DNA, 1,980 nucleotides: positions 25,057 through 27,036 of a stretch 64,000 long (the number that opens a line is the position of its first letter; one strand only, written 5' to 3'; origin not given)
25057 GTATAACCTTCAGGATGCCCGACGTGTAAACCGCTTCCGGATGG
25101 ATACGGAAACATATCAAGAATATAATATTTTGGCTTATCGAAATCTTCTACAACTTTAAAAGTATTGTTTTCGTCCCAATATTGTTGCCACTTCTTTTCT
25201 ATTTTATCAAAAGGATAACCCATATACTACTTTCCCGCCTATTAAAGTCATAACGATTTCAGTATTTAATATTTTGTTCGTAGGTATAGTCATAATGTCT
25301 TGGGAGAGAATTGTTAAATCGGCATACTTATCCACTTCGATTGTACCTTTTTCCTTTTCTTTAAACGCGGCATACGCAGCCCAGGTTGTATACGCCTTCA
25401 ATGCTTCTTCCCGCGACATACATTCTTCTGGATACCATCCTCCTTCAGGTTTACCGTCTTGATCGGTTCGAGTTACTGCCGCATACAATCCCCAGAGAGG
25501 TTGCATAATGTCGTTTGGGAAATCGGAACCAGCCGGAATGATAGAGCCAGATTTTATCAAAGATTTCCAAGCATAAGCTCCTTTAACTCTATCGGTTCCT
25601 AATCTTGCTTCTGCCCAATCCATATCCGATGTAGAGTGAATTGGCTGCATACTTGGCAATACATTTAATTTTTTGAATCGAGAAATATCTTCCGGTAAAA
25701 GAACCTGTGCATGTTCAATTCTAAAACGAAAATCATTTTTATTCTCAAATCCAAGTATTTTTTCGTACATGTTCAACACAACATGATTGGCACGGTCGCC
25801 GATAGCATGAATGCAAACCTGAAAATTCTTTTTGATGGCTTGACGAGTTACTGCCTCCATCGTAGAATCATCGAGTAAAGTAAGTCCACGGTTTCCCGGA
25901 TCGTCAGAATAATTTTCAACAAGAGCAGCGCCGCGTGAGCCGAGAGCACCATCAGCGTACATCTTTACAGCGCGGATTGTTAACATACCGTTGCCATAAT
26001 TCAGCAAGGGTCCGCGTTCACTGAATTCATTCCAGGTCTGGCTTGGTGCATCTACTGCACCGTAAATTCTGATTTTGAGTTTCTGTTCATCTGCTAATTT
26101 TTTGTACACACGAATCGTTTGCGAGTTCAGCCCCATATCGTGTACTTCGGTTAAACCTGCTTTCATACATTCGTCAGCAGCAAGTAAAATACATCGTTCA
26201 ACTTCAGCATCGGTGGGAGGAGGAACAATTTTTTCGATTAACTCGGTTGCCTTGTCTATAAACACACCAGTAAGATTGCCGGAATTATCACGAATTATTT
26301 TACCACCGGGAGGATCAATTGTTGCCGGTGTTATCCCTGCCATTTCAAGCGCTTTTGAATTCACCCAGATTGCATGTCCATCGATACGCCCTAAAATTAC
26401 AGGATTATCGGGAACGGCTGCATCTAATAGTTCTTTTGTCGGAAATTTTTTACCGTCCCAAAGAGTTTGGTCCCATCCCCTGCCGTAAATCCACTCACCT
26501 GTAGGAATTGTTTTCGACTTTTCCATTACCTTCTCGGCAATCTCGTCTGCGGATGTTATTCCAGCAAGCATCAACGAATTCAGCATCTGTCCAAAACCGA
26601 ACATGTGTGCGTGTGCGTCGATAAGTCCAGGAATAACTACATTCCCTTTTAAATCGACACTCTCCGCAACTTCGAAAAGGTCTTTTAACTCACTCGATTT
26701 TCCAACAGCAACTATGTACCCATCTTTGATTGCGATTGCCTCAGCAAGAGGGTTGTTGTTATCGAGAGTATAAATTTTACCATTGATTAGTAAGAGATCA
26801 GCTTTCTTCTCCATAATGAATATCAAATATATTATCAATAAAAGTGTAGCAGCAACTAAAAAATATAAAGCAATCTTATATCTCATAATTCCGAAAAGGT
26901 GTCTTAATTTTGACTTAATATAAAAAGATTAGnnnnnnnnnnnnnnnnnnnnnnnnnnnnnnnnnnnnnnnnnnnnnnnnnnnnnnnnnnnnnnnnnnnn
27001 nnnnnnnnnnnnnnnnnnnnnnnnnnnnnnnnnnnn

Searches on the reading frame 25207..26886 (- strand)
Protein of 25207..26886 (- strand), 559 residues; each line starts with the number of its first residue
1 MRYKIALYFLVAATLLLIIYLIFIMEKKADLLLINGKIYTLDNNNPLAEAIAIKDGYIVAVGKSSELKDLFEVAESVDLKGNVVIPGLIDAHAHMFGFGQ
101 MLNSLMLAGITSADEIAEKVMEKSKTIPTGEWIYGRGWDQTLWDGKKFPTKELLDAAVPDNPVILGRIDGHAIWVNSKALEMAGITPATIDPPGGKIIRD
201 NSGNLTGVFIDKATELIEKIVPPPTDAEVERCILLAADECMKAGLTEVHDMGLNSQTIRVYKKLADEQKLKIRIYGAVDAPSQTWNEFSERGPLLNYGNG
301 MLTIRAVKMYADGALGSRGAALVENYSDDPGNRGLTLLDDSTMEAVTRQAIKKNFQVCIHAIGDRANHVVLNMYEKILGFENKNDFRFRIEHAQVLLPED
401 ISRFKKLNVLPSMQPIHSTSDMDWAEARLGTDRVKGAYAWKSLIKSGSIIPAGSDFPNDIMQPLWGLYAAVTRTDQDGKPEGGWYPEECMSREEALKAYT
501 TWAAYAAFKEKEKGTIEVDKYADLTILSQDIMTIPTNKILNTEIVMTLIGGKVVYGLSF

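Call 87: search_protein_families(library=pfam, proteins=[window:25207-26886:-], max_evalue=0.001)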
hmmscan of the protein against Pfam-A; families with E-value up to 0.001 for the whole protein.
window:25207-26886:- (559 aa): 2 families
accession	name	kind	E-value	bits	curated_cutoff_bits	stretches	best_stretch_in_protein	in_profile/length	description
PF07969.17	Amidohydro_3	-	2.6e-119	400.2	29.7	1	77-555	3-472/472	Amidohydrolase family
PF01979.26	Amidohydro_1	-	2.3e-17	63.7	25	1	233-554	38-345/345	Amidohydrolase family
